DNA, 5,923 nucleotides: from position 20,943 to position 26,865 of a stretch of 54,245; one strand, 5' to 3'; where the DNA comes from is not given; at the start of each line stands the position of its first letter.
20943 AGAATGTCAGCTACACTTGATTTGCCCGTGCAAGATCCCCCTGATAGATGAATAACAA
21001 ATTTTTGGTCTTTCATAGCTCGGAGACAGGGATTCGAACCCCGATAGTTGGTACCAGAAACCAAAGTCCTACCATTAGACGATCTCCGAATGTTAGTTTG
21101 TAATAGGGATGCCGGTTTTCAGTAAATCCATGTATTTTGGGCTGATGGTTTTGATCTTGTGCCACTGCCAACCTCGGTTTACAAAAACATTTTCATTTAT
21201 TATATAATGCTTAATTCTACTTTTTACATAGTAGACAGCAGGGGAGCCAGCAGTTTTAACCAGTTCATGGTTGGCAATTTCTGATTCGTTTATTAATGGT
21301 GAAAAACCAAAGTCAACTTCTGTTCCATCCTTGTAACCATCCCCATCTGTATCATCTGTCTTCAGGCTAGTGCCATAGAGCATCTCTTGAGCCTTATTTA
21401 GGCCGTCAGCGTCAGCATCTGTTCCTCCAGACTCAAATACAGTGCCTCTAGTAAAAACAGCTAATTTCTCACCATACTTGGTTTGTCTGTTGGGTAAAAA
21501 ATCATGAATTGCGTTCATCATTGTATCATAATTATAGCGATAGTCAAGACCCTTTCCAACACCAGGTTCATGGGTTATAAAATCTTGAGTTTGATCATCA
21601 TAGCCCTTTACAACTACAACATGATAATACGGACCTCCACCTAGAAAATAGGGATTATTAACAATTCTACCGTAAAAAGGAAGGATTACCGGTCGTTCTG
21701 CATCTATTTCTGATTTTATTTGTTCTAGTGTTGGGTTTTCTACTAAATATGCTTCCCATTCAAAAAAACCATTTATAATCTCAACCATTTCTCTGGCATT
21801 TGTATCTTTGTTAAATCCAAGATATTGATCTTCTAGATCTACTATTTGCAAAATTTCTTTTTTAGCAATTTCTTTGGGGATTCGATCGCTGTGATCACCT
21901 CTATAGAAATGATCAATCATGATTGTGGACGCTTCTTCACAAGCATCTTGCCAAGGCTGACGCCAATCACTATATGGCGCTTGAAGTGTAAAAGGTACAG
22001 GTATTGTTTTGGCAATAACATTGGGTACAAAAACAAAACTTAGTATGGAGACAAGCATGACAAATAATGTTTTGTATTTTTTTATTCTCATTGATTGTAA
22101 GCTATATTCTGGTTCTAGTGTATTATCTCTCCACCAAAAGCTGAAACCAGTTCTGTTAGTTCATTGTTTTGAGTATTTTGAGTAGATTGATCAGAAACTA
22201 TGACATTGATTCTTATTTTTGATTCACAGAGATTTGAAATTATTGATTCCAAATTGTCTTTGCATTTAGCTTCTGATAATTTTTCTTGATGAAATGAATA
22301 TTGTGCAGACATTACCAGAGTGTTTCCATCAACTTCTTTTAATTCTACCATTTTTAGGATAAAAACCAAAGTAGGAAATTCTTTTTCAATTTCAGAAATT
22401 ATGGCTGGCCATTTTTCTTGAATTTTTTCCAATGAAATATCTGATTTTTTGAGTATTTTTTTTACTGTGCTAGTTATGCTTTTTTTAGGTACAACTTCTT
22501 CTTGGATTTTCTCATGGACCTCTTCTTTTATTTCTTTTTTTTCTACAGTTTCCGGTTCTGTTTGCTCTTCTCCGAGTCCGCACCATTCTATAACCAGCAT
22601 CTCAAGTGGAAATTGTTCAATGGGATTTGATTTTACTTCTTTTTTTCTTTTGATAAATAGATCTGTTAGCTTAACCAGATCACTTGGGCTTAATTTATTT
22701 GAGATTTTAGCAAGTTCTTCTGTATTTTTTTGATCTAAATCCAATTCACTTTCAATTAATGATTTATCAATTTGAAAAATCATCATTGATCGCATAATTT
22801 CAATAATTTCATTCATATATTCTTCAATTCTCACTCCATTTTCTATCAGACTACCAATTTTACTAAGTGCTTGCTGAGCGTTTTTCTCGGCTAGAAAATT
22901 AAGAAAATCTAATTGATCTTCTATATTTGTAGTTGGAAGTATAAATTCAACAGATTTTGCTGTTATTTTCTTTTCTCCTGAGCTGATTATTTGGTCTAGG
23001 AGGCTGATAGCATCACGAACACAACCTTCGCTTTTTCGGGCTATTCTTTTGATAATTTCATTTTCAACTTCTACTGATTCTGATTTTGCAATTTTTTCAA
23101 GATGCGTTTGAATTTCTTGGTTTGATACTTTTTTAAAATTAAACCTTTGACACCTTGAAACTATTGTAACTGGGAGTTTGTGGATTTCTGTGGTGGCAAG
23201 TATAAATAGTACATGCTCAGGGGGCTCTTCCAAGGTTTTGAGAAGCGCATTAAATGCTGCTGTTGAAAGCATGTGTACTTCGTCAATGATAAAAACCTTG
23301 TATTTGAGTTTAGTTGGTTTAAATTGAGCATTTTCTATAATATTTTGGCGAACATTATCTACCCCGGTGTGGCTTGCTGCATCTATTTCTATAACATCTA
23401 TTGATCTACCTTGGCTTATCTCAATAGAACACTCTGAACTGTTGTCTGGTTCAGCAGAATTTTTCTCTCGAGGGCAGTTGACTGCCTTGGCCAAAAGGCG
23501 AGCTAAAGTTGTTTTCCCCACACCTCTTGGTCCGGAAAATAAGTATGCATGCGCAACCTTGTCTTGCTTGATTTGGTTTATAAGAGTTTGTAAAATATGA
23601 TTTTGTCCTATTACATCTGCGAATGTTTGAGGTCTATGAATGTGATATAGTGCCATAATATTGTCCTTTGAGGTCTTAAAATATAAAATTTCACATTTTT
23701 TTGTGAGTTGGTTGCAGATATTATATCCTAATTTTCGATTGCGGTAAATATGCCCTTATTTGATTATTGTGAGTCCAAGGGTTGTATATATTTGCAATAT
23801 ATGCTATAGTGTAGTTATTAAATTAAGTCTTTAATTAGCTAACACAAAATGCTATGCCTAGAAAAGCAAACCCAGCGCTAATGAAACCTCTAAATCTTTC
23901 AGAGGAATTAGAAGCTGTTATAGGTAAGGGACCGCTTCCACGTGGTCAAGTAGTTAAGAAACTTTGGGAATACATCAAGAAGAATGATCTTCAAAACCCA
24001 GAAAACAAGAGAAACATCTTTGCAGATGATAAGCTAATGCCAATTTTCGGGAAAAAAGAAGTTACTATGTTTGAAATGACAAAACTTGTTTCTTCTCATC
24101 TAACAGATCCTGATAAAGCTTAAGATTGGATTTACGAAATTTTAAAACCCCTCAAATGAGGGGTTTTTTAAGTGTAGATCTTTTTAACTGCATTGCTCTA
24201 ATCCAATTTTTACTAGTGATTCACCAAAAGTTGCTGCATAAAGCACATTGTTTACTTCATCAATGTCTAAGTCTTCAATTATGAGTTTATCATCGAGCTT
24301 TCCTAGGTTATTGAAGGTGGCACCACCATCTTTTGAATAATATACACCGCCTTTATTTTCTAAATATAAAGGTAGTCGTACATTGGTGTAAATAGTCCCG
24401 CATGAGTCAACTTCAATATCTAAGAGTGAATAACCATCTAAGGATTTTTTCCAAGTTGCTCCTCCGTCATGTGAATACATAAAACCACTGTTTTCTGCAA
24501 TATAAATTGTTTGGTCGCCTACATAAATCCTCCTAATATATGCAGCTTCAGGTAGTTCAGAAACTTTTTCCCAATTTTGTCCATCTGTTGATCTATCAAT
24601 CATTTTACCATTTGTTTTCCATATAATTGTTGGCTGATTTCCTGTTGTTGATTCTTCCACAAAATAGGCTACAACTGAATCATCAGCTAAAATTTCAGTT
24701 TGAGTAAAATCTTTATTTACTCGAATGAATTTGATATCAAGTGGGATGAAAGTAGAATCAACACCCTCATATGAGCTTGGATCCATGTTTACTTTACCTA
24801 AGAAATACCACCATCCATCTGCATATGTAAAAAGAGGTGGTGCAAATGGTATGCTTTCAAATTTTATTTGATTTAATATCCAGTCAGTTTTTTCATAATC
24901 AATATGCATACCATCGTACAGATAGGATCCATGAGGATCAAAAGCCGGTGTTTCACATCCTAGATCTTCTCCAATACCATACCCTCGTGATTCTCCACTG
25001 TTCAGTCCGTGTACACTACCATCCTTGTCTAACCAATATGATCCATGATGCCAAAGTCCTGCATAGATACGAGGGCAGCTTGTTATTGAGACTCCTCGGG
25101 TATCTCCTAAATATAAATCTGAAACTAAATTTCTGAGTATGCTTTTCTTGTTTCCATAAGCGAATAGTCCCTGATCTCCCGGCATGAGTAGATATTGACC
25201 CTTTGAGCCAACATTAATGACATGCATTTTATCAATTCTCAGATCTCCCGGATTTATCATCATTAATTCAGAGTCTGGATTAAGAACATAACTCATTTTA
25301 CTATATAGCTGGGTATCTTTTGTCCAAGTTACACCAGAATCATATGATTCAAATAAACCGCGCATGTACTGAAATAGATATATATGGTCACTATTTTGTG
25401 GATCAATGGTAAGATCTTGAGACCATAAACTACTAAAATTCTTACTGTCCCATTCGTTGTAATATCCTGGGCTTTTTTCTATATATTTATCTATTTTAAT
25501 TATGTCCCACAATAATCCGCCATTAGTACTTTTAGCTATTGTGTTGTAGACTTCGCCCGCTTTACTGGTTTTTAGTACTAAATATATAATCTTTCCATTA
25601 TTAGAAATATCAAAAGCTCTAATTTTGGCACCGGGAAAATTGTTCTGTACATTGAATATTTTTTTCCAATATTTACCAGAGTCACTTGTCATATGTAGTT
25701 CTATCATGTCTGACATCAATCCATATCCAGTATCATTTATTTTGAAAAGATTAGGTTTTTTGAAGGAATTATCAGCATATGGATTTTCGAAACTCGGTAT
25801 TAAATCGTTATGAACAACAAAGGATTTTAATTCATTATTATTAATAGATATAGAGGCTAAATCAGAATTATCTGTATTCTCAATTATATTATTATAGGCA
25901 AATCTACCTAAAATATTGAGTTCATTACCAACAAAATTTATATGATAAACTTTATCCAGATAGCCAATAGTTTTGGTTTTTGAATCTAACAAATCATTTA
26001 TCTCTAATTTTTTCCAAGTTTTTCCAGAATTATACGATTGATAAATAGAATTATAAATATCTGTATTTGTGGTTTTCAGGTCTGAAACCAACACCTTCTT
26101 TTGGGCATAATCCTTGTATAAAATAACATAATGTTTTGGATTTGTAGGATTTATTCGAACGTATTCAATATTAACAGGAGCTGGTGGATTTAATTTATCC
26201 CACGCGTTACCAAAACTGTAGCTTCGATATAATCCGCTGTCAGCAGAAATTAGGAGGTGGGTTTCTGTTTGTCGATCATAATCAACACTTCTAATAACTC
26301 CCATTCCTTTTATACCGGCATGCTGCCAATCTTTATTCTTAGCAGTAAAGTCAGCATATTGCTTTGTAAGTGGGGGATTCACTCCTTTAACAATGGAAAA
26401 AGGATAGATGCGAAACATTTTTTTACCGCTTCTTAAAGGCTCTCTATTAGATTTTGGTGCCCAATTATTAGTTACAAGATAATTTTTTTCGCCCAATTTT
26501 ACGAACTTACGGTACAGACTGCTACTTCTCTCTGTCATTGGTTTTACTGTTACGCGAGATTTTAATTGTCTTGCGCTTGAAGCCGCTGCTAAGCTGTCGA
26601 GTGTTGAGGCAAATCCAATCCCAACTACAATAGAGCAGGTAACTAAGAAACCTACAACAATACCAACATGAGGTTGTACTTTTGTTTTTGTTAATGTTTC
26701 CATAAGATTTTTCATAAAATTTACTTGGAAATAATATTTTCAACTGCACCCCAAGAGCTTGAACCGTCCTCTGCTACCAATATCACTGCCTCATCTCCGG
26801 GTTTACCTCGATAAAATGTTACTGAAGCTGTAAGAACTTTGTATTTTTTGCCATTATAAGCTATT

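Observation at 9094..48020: Six high-GC single-gene islets embedded in intergenic spacers of an AT-rich chromosome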

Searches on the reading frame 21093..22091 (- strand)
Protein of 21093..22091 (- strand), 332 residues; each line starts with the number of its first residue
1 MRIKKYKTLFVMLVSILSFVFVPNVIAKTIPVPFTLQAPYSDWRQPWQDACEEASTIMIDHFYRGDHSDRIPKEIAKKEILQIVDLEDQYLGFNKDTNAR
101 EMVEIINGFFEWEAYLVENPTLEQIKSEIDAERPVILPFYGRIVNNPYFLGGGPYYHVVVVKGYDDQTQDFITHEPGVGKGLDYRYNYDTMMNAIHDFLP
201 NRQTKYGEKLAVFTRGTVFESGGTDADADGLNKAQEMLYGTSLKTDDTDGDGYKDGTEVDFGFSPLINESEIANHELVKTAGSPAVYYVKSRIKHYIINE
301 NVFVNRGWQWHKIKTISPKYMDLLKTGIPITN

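Call 75: search_protein_families(library=pfam, proteins=[window:21093-22091:-], max_evalue=0.00001)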
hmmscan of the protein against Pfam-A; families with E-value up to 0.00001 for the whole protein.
window:21093-22091:- (332 aa): 1 family
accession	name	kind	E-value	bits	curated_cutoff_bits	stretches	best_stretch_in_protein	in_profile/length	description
PF13529.12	Peptidase_C39_2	-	5.4e-09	37.2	24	1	39-176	4-142/143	Peptidase_C39 like family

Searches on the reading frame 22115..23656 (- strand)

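Call 75: search_protein_families(library=pfam, proteins=[window:22115-23656:-], max_evalue=0.00001)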
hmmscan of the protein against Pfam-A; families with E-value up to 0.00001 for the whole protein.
window:22115-23656:- (513 aa): 9 families
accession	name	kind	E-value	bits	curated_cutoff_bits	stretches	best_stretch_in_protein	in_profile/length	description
PF13177.12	DNA_pol3_delta2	-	5.2e-42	144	27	1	17-177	1-160/161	DNA polymerase III, delta subunit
PF00004.35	AAA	-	6.2e-15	56.2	21.2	1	39-173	2-127/131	ATPase family associated with various cellular activities (AAA)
PF22608.2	DNAX_ATPase_lid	-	2.6e-13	50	27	1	181-228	1-48/49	DNA polymerase III clamp loader subunit, ATPase lid domain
PF12169.13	DNA_pol3_gamma3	-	1.9e-12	47.6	24.4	1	232-364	2-133/143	DNA polymerase III subunits gamma and tau domain III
PF07728.20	AAA_5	-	2.2e-08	34.7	22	1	39-146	3-94/139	AAA domain (dynein-related subfamily)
PF05496.18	RuvB_N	-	3.4e-08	33.8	27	1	8-67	2-65/159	Holliday junction DNA helicase RuvB P-loop domain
PF13401.12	AAA_22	-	3.9e-07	30.9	27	1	38-154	8-121/130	AAA domain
PF13173.12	AAA_14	-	4.1e-06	27.2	27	0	37-152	4-94/129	AAA domain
PF21960.2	RCF1-5-like_lid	-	5.4e-06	26.7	27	0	186-220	3-38/43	RCF1/5-like, AAA+ ATPase lid domain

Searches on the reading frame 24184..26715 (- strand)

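Call 75: search_protein_families(library=pfam, proteins=[window:24184-26715:-], max_evalue=0.00001)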
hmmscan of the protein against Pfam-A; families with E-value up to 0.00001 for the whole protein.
window:24184-26715:- (843 aa): 1 family
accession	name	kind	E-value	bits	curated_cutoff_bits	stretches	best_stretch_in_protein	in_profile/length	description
PF15902.12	Sortilin-Vps10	-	1.9e-10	40.5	33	0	711-804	9-112/446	Sortilin, neurotensin receptor 3,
